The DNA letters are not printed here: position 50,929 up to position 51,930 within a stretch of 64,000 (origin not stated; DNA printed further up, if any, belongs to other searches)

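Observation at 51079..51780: RpoK/Rpb6 core fused to an N-terminal HhH and charged-linker extension, directly downstream of the thermosome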

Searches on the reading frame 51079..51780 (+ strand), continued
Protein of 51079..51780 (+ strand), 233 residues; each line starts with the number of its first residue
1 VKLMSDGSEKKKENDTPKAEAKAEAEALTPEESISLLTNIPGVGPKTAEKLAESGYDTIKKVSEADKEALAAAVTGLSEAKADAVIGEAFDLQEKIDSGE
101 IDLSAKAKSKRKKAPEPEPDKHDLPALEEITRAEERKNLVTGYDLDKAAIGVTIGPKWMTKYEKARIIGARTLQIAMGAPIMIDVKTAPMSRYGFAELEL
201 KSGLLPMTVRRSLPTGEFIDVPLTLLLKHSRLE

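Call 41: search_protein_families(library=pfam, proteins=[P0125, P0129, P0177, P0127, P0167, P0275, P0279], max_evalue=0.00001)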
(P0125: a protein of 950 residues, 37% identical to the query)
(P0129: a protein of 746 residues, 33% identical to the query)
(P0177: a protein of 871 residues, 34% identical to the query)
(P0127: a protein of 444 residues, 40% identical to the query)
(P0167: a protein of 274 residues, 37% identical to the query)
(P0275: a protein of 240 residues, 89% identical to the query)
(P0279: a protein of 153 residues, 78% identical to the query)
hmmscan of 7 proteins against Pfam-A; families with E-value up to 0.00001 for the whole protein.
P0125 (950 aa): 20 families
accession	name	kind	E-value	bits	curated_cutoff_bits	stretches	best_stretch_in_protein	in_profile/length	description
PF14520.12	HHH_5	-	4e-98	322.3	27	7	100-155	2-57/57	Helix-hairpin-helix domain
PF21180.3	TOP6A-Spo11_Toprim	-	1.6e-54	184.9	24.1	1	774-944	1-170/170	Topoisomerase 6 subunit A/Spo11, Toprim domain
PF00633.29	HHH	-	1.3e-43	145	24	0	123-151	1-29/30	Helix-hairpin-helix motif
PF12826.13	HHH_2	-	2.9e-34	117.5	27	0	107-150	10-52/64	Helix-hairpin-helix motif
PF10391.15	DNA_pol_lambd_f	-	1.3e-31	108.6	29.8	0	458-488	8-38/51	Fingers domain of DNA polymerase lambda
PF11731.14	Cdd1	-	1.8e-29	102.2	25.5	0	235-276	3-44/86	Pathogenicity locus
PF14229.12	DUF4332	-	4.1e-25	88.8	23.2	0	370-425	43-98/122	Domain of unknown function (DUF4332)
PF25453.1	DUF7898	-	4.1e-22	78.8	27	0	177-207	12-42/80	Domain of unknown function (DUF7898)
PF04406.19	TP6A_N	-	4.1e-20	71.8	26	1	667-725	4-62/62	Type IIB DNA topoisomerase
PF12836.13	HHH_3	-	2.7e-18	66.2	27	0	129-185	10-60/65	Helix-hairpin-helix motif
PF21176.3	RecR_HhH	-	2.5e-14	53.2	27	0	99-116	5-22/45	RecR, helix-hairpin-helix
PF02961.22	SAM_BAF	-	1.1e-13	51.9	25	0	449-478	16-45/88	Barrier to autointegration factor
PF21999.2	IMS_HHH_1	-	2.5e-13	50.7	27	0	34-79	1-44/53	DNA polymerase-iota, thumb domain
PF03118.21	RNA_pol_A_CTD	-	2e-12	47.1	23.8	0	40-81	21-62/67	Bacterial RNA polymerase, alpha chain C terminal domain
PF11798.14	IMS_HHH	-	1.6e-11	44.2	24.4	0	203-221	12-29/32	IMS family HHH motif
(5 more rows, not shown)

P0129 (746 aa): 12 families
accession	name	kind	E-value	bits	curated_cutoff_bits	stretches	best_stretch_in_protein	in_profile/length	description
PF21180.3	TOP6A-Spo11_Toprim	-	4.2e-53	180.2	24.1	1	570-740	1-170/170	Topoisomerase 6 subunit A/Spo11, Toprim domain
PF14520.12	HHH_5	-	8.6e-46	154.7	27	4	28-83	3-57/57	Helix-hairpin-helix domain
PF00633.29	HHH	-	3.1e-22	77.6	24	0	140-160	9-28/30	Helix-hairpin-helix motif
PF04406.19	TP6A_N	-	4e-19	68.6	26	1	463-521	4-62/62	Type IIB DNA topoisomerase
PF11731.14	Cdd1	-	5.4e-15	55.8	25.5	0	263-300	8-45/86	Pathogenicity locus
PF12826.13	HHH_2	-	4e-12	46.5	27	0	198-245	8-53/64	Helix-hairpin-helix motif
PF10391.15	DNA_pol_lambd_f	-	6e-12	45.6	29.8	0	112-140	4-32/51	Fingers domain of DNA polymerase lambda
PF14229.12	DUF4332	-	9.3e-11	42.4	23.2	0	73-153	18-97/122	Domain of unknown function (DUF4332)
PF02961.22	SAM_BAF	-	3.5e-08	34.3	25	0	22-52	12-43/88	Barrier to autointegration factor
PF21999.2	IMS_HHH_1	-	5.5e-08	33.6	27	0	197-243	2-45/53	DNA polymerase-iota, thumb domain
PF21176.3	RecR_HhH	-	2.1e-06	27.9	27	0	264-273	9-18/45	RecR, helix-hairpin-helix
PF14716.13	HHH_8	-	2.2e-06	28.4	30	0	141-162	47-67/73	Helix-hairpin-helix domain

P0177 (871 aa): 13 families
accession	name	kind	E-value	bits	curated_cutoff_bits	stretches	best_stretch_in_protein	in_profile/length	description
PF18911.6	PKD_4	-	2.7e-105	345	27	5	219-300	2-85/85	PKD domain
PF00801.26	PKD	-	4.5e-62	206.5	23.5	5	565-628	12-76/80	PKD domain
PF14520.12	HHH_5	-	2e-46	156.7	27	3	810-864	2-56/57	Helix-hairpin-helix domain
PF22352.2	K319L-like_PKD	-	1.8e-26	92.4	27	1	135-210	1-84/84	K319L-like, PKD domain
PF00633.29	HHH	-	1.9e-25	87.7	24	0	809-828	10-29/30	Helix-hairpin-helix motif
PF10391.15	DNA_pol_lambd_f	-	2.6e-18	66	29.8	0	649-684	3-38/51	Fingers domain of DNA polymerase lambda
PF12826.13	HHH_2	-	3.9e-14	53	27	0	652-697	8-52/64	Helix-hairpin-helix motif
PF11731.14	Cdd1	-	1.6e-12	47.9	25.5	0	645-683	4-42/86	Pathogenicity locus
PF12836.13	HHH_3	-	1.6e-11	44.6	27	0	811-861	15-62/65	Helix-hairpin-helix motif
PF25453.1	DUF7898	-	2.4e-10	41.1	27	0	494-543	5-54/80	Domain of unknown function (DUF7898)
PF18981.6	InlK_D3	-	2.4e-07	31.1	25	0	606-631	47-73/75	Internalin K domain (D3/D4)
PF11798.14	IMS_HHH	-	6.8e-06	26.5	24.4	0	649-665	13-29/32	IMS family HHH motif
PF16820.11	PKD_3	-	9.4e-06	25.8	26.3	0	230-286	14-68/68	PKD-like domain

P0127 (444 aa): 17 families
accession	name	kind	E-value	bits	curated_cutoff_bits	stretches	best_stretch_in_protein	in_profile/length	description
PF14520.12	HHH_5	-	1.7e-50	169.7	27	4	212-265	4-56/57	Helix-hairpin-helix domain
PF01655.23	Ribosomal_L32e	-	1.2e-35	122.5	25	1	314-419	1-108/108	Ribosomal protein L32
PF11731.14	Cdd1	-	6.4e-25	87.6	25.5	0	75-134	7-66/86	Pathogenicity locus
PF11798.14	IMS_HHH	-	1.3e-18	66.4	24.4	0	7-26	13-32/32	IMS family HHH motif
PF10391.15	DNA_pol_lambd_f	-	9.5e-16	57.8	29.8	0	212-245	3-36/51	Fingers domain of DNA polymerase lambda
PF00633.29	HHH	-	1e-15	57.1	24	0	104-126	8-29/30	Helix-hairpin-helix motif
PF14229.12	DUF4332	-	4.1e-14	53.2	23.2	0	10-45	58-93/122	Domain of unknown function (DUF4332)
PF12826.13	HHH_2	-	1.3e-12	48.1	27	0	79-126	8-53/64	Helix-hairpin-helix motif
PF25453.1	DUF7898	-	2.6e-12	47.4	27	0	212-246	6-40/80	Domain of unknown function (DUF7898)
PF02602.20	HEM4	-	5.3e-10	39.3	27.5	0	125-166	52-95/231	Uroporphyrinogen-III synthase HemD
PF12836.13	HHH_3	-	1.1e-09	38.7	27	0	240-263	11-33/65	Helix-hairpin-helix motif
PF21999.2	IMS_HHH_1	-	2.6e-09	37.8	27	0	8-43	1-36/53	DNA polymerase-iota, thumb domain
PF13399.11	LytR_C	-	5.9e-08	34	22.2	0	213-270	10-66/86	LytR cell envelope-related transcriptional attenuator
PF02961.22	SAM_BAF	-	2.4e-07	31.6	25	0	6-29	19-42/88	Barrier to autointegration factor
PF21794.3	RAD51D_N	-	4.4e-07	30.4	27.3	0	11-43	10-42/60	RAD51D, N-terminal domain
PF03118.21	RNA_pol_A_CTD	-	2.3e-06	27.7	23.8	0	19-54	26-60/67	Bacterial RNA polymerase, alpha chain C terminal domain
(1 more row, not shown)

P0167 (274 aa): 9 families
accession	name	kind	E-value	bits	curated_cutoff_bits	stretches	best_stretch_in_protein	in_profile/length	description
PF14520.12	HHH_5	-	4.5e-15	56.3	27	1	86-141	3-57/57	Helix-hairpin-helix domain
PF11731.14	Cdd1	-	5e-09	36.7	25.5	0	175-210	7-42/86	Pathogenicity locus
PF11798.14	IMS_HHH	-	5.5e-09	36.2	24.4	0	169-192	6-29/32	IMS family HHH motif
PF21999.2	IMS_HHH_1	-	1.6e-08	35.3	27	0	89-123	2-36/53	DNA polymerase-iota, thumb domain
PF10391.15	DNA_pol_lambd_f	-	1.9e-07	31.2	29.8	0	87-121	3-37/51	Fingers domain of DNA polymerase lambda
PF14229.12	DUF4332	-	1.1e-06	29.2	23.2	0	65-128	32-96/122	Domain of unknown function (DUF4332)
PF02961.22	SAM_BAF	-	2.8e-06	28.2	25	0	170-199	14-43/88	Barrier to autointegration factor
PF00633.29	HHH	-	3.7e-06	26.9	24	0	87-102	13-28/30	Helix-hairpin-helix motif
PF12826.13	HHH_2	-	3.9e-06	27.4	27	0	89-134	7-50/64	Helix-hairpin-helix motif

P0275 (240 aa): 9 families
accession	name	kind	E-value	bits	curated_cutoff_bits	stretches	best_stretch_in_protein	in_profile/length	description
PF14520.12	HHH_5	-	1.3e-26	93.3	27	2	181-236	2-57/57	Helix-hairpin-helix domain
PF00633.29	HHH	-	2.4e-15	55.9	24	1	142-169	2-29/30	Helix-hairpin-helix motif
PF10391.15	DNA_pol_lambd_f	-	8e-13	48.4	29.8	0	151-170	1-20/51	Fingers domain of DNA polymerase lambda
PF12826.13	HHH_2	-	2.4e-10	40.9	27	0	186-231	8-52/64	Helix-hairpin-helix motif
PF01192.27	RNA_pol_Rpb6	-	6.5e-10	39.3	26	1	13-66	2-53/53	RNA polymerase Rpb6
PF12836.13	HHH_3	-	2.1e-08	34.6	27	0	147-194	10-57/65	Helix-hairpin-helix motif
PF03118.21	RNA_pol_A_CTD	-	1.3e-07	31.7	23.8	0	199-230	30-61/67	Bacterial RNA polymerase, alpha chain C terminal domain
PF22357.2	AF1548-like_C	-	1.9e-06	28.3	23.9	0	187-236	7-54/56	AF1548-like, C-terminal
PF25453.1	DUF7898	-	4e-06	27.6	27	0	134-156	20-42/80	Domain of unknown function (DUF7898)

P0279 (153 aa): 1 family
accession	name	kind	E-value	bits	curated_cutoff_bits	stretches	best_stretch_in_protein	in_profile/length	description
PF01192.27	RNA_pol_Rpb6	-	4.1e-08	33.5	26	1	12-59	4-49/53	RNA polymerase Rpb6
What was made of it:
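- On Bacterial RNA polymerase alpha-CTD (PF03118): The Kariarchaeaceae protein P0275 does pass (31.7 against 23.8 bits), but under a stronger HHH_5 hit (call 41).
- Closest known: Bacterial RNA polymerase alpha C-terminal domain. Same: The Kariarchaeaceae Rpo6 C-terminal HhH scores above the PF03118 cutoff, at 31.7 against 23.8 bits (call 41).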

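Call 48: list_cluster_members(proteins=[P0160, P0169, P0175, P0183, P0199, P0206, P0125, P0129, P0127, P0282])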
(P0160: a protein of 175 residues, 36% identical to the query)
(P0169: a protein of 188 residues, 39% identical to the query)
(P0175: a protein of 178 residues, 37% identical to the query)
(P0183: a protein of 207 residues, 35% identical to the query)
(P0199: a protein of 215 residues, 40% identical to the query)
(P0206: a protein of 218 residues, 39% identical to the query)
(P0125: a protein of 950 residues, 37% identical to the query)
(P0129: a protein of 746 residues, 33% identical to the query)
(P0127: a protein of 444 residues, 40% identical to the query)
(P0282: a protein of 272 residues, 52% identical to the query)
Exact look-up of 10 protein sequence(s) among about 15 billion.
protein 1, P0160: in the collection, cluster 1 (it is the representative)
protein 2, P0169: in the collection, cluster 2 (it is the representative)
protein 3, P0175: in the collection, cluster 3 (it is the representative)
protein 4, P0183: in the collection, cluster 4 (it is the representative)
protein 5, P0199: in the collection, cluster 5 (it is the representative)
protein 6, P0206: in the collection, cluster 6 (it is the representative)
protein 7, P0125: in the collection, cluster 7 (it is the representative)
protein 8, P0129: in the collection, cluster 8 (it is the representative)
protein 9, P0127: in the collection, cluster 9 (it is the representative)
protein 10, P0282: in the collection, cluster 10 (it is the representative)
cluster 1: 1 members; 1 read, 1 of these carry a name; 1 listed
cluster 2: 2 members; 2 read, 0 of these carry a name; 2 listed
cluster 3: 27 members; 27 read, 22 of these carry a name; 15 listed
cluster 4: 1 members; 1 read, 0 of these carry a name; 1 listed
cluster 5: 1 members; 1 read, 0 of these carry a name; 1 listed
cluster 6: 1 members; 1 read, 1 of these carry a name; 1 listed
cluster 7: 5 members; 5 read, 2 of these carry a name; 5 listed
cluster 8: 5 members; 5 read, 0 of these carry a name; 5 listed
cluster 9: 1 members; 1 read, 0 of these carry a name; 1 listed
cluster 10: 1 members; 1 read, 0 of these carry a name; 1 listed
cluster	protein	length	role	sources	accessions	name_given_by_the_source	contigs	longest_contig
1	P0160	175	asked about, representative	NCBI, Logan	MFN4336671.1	MAG: DNA-directed RNA polymerase subunit K [Candidatus Nitrosocaldus sp.]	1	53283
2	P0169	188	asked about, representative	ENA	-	-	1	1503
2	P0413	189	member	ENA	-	-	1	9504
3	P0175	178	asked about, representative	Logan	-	-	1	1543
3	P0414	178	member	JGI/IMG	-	DNA-directed RNA polymerase I, II, and III subunit RPABC2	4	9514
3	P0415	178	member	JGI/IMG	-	DNA-directed RNA polymerase I, II, and III subunit RPABC2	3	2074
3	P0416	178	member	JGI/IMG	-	DNA-directed RNA polymerases I, II, and III subunit RPABC2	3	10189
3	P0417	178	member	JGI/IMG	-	DNA-directed RNA polymerases I, II, and III subunit RPABC2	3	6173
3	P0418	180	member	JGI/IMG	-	DNA-directed RNA polymerase I, II, and III subunit RPABC2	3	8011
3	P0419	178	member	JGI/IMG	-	DNA-directed RNA polymerases I, II, and III subunit RPABC2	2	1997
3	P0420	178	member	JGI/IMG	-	DNA-directed RNA polymerases I, II, and III subunit RPABC2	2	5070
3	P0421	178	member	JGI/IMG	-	DNA-directed RNA polymerases I, II, and III subunit RPABC2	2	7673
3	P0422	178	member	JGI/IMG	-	DNA-directed RNA polymerases I, II, and III subunit RPABC2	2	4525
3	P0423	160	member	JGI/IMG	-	DNA-directed RNA polymerases I, II, and III subunit RPABC2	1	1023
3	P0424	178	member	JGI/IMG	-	DNA-directed RNA polymerases I, II, and III subunit RPABC2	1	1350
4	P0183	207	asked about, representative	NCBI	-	-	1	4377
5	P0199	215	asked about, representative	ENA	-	-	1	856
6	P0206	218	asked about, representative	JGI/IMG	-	DNA-directed RNA polymerase I, II, and III subunit RPABC2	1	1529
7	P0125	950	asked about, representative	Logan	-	-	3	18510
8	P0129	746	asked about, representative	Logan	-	-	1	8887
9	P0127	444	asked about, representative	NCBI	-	-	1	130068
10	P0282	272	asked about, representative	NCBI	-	-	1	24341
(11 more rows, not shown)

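Call 49: predict_structure(alignment_id=A2)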
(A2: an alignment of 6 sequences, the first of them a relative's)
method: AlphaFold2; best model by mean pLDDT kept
length: 240 residues; sequences in the alignment: 6
mean_pLDDT: 61.7   pTM: 0.31
mean pLDDT of the five models: 61.7, 59.9, 58.7, 58.0, 56.5
residues with pLDDT >= 90: 7; 70-90: 106; 50-70: 10; < 50: 117
segments of 3 or more residues with pLDDT < 50: 1-23, 28-116, 177-180
pLDDT, mean of each block of 10 residues (from residue 1): 32 39 48 41 44 46 35 41 39 39 30 49 82 86 87 85 87 63 77 86 87 88 88 81
secondary structure, 60 per line:
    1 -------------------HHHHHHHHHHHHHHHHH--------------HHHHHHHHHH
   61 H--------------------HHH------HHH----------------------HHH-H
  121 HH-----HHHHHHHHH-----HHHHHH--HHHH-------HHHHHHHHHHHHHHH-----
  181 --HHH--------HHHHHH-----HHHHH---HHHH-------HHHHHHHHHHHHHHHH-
elements in order: H20-36 H51-61 H128-136 H142-147 H150-153 H161-175 H194-199 H205-209 H213-216 H224-239
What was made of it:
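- Tried and rejected: It modelled the two HhH2 domains well but not the core (call 49).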

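Call 51: fold_search(model_id=the predicted structure, library=pdb)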
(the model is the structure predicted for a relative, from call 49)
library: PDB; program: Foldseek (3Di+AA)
matches with E <= 10: 397; with E <= 0.001: 1
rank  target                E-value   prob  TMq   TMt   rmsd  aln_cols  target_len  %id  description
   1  8y5l_NA               1.0e-04  1.00  0.23  0.12  11.3       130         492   25  E.coli transcription translation coupling complex in TTC-B state 1 (subclass1) containing mRNA with 30-mer spacer, Nu (released 2025-08-13)
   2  9a6z_B                2.8e-03  1.00  0.22  0.10  10.5       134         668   21  Integrative model of RPOB-DNLJ by crosslinking MS and deep learning (released 2024-09-18)
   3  4glx_A                7.5e-03  1.00  0.23  0.11   9.1       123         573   20  DNA ligase A in complex with inhibitor (released 2012-10-10)
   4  5tt5                  1.9e-02  1.00  0.21  0.10   9.7       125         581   20  Escherichia coli LigA (K115M) in complex with NAD+ (released 2017-03-08)
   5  9q29_L                2.1e-02  1.00  0.21  0.17   1.9        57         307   35  DX2-CX3 structure capping RAD51 filament (released 2026-03-04)
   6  9q28_I                2.6e-02  1.00  0.21  0.18   1.9        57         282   35  DX2-CX3-RAD51 in the active state (released 2026-03-04)
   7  9i62_E                2.6e-02  1.00  0.23  0.17  10.9       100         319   24  CryoEM structure of a RAD51 D-loop (released 2025-06-04)
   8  9qn8_G                3.5e-02  1.00  0.21  0.16   2.0        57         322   35  RAD51 filament in complex with calcium and ATP bound by the RAD51AP1 C-terminus (released 2025-12-03)
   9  4is7                  3.8e-02  0.99  0.21  0.34   8.3       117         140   20  Crystal Structure of the CASKIN2 SAM Domain Tandem (released 2014-02-05)
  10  3lda                  4.0e-02  1.00  0.23  0.19   2.1        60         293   32  Yeast Rad51 H352Y Filament Interface Mutant (released 2010-04-21)
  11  9qn8_E                4.0e-02  1.00  0.21  0.16   2.0        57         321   35  RAD51 filament in complex with calcium and ATP bound by the RAD51AP1 C-terminus (released 2025-12-03)
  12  5l1m                  4.0e-02  0.99  0.21  0.34   8.3       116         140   19  CASKIN2 SAM domain tandem (released 2016-08-10)
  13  8gyk_D                4.2e-02  1.00  0.22  0.18   9.4       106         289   24  CryoEM structure of the RAD51_ADP filament (released 2023-08-30)
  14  5nwl_D                4.6e-02  1.00  0.20  0.16   1.7        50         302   36  Crystal structure of a human RAD51-ATP filament. (released 2018-03-07)
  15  3ew9                  5.1e-02  1.00  0.24  0.18   1.2        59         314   34  RADA recombinase from METHANOCOCCUS MARIPALUDIS in complex with AMPPNP and potassium ions (released 2009-05-05)
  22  8xbw_L                5.7e-02  1.00  0.20  0.68   1.7        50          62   36  The cryo-EM structure of the RAD51 N-terminal lobe domain bound to the histone H4 tail of the nucleosome (released 2024-03-27)
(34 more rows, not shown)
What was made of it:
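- The Kariarchaeaceae tandem domains' top structural match is in chains of bacterial transcription complexes whose length (492-495 aa) fits NusA, by my own identification (call 51). The Kariarchaeaceae tandem HhH2 best matches chains in E. coli transcription complexes whose length (492-495 aa) fits NusA, by my own identification (8y5l_NA, 6tqn_A, 6flq_F; call 51). Foldseek also lists a RAD51 N-terminal lobe bound to a histone H4 tail (8xbw, call 51).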
